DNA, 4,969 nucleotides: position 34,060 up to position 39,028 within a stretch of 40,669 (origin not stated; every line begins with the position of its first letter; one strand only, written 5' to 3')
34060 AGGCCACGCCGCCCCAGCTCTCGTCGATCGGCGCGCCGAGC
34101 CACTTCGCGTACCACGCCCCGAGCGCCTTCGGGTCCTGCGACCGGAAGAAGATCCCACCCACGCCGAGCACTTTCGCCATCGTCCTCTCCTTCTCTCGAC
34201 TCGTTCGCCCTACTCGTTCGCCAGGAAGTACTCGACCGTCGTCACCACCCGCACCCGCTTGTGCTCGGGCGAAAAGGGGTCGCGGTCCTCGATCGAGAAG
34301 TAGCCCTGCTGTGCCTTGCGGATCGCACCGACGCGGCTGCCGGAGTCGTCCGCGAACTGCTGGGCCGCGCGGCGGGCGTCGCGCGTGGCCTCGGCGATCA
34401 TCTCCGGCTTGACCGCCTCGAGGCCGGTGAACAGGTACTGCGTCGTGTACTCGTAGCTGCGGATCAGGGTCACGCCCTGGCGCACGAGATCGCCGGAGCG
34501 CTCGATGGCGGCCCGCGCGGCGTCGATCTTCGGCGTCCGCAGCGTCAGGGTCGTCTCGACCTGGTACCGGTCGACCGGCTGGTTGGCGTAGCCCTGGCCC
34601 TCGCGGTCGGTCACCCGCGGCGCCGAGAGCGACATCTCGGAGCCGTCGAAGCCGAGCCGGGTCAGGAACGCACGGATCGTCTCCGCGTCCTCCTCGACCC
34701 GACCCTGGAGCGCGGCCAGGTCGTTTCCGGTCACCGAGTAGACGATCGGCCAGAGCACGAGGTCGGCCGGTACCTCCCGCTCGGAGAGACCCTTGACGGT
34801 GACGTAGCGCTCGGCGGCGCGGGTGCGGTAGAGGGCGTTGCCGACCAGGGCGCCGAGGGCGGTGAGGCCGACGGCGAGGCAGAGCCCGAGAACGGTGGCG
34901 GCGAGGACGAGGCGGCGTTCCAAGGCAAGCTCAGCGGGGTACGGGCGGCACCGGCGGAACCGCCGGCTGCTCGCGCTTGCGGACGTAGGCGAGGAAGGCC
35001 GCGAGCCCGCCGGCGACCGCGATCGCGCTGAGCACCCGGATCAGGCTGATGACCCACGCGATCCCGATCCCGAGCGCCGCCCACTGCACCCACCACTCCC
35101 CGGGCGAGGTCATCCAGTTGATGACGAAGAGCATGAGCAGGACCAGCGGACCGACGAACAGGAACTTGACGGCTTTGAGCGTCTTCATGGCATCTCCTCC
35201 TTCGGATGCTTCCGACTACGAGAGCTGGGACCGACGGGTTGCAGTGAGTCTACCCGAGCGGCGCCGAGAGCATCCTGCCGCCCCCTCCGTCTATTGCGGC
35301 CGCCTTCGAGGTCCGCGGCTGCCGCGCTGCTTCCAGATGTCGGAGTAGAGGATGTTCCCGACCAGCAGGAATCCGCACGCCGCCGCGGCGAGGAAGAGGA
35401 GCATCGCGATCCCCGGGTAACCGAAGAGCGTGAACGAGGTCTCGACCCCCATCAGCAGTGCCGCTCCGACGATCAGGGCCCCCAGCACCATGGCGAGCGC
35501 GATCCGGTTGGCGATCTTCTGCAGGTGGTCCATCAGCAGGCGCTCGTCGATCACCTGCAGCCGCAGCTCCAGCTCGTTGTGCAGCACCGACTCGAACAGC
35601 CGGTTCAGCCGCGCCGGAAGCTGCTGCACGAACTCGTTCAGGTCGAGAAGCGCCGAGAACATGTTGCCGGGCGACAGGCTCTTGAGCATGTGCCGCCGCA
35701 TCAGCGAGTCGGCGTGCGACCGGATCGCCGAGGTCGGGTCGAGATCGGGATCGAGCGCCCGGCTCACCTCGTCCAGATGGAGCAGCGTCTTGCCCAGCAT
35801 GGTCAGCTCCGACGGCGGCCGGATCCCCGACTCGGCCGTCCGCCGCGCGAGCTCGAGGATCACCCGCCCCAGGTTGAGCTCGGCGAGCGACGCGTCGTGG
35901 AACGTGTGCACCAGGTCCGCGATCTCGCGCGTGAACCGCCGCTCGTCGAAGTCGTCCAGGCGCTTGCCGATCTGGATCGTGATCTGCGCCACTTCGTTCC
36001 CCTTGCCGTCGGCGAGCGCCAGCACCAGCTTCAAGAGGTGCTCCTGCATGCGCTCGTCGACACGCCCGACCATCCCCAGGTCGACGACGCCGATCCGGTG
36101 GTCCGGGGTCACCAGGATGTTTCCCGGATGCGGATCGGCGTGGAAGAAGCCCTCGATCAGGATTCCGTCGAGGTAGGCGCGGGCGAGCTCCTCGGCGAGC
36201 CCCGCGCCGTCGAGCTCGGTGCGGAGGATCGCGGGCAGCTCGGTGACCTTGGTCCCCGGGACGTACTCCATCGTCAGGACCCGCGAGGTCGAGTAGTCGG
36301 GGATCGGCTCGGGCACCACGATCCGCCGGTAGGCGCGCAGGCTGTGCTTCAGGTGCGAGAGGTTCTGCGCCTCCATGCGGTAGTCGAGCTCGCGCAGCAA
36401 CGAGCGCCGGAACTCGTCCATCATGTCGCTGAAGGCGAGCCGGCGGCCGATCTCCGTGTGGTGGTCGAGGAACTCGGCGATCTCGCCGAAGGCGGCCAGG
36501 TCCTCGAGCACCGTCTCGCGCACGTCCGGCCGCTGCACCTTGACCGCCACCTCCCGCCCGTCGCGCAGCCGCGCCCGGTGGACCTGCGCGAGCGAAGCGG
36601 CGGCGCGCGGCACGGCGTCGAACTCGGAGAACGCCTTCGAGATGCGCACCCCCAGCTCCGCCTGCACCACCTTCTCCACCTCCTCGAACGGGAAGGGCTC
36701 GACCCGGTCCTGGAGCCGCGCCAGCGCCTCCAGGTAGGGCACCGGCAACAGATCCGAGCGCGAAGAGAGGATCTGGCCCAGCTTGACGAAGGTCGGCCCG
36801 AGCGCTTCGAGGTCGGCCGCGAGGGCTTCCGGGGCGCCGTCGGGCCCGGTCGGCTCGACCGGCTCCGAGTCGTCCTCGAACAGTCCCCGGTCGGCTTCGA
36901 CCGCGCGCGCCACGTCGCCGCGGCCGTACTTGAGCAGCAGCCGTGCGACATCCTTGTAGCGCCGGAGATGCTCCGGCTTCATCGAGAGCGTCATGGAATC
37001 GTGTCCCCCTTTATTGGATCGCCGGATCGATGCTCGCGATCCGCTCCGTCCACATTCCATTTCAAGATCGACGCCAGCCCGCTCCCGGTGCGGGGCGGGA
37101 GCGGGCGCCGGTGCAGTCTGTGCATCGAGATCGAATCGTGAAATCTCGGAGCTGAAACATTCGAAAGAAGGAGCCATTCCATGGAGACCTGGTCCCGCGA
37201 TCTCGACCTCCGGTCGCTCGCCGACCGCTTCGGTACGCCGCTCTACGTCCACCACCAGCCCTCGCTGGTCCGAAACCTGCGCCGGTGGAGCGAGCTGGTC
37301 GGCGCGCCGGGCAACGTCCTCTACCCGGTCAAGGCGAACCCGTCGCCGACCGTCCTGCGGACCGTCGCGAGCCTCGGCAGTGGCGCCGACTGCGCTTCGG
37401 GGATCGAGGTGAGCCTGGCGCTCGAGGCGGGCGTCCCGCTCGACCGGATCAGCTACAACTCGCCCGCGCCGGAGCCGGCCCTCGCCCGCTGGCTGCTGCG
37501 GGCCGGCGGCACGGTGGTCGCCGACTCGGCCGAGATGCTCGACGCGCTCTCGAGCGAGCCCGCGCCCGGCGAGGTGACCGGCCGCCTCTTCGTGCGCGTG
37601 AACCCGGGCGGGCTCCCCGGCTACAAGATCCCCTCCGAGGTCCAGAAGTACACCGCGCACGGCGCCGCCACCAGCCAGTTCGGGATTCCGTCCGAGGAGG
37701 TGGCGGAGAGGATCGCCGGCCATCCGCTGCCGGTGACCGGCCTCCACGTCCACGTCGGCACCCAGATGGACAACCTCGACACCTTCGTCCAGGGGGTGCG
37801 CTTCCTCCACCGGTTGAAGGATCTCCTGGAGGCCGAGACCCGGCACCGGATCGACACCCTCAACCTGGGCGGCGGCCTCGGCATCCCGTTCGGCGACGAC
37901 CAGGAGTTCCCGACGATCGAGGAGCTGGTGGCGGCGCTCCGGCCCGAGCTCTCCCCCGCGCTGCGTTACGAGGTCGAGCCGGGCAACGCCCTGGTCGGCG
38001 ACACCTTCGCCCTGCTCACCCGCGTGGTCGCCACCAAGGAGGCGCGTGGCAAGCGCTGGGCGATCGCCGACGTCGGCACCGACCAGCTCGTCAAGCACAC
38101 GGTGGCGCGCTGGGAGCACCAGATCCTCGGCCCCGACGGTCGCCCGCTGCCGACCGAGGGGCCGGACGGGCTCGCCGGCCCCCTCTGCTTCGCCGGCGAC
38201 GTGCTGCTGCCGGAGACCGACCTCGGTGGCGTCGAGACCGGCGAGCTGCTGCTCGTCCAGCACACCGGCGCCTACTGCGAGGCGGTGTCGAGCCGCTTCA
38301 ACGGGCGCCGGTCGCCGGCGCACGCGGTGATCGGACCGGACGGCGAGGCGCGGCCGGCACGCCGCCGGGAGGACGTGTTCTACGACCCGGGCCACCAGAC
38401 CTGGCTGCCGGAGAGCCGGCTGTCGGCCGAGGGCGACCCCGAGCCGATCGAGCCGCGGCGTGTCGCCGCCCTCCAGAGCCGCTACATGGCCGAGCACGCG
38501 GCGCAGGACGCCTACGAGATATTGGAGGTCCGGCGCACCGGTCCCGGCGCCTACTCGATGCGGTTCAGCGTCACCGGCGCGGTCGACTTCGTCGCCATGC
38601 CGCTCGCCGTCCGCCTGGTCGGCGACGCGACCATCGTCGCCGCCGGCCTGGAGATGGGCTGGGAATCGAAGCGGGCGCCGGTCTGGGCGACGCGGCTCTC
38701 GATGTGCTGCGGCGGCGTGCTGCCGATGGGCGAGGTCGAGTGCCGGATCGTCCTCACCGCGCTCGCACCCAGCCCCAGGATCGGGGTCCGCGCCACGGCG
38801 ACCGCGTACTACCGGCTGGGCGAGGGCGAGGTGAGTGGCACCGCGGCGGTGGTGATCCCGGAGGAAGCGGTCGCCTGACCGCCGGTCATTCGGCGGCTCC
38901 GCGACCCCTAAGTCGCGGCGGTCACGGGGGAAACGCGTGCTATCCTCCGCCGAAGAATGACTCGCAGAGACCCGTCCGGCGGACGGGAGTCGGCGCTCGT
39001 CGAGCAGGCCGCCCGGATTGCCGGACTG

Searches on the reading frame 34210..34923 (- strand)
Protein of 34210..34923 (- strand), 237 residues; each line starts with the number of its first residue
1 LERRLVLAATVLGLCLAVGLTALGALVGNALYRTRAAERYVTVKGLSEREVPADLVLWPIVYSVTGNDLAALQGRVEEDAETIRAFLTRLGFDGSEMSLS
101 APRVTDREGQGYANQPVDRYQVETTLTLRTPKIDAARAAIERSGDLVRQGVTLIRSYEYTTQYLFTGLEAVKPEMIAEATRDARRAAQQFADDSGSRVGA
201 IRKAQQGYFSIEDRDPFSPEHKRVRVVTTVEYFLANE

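Call 53: search_protein_families(library=pfam, proteins=[window:34210-34923:-], max_evalue=0.001)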
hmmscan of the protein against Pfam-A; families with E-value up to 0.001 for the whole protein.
window:34210-34923:- (237 aa): 1 family
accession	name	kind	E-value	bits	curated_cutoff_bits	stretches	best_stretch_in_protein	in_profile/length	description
PF04402.19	SIMPL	-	1.4e-21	78.1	25.2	1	41-230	1-203/205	Protein of unknown function (DUF541)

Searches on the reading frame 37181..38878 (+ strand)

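Call 53: search_protein_families(library=pfam, proteins=[window:37181-38878:+], max_evalue=0.001)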
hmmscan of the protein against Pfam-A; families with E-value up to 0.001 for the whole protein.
window:37181-38878:+ (565 aa): 2 families
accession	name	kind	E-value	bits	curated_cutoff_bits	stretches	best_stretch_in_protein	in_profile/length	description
PF02784.22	Orn_Arg_deC_N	-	1.8e-34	119.6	23.4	1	28-272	3-246/247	Pyridoxal-dependent decarboxylase, pyridoxal binding domain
PF00278.28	Orn_DAP_Arg_deC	-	7.2e-10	39.5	23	1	274-363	6-95/95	Pyridoxal-dependent decarboxylase, C-terminal sheet domain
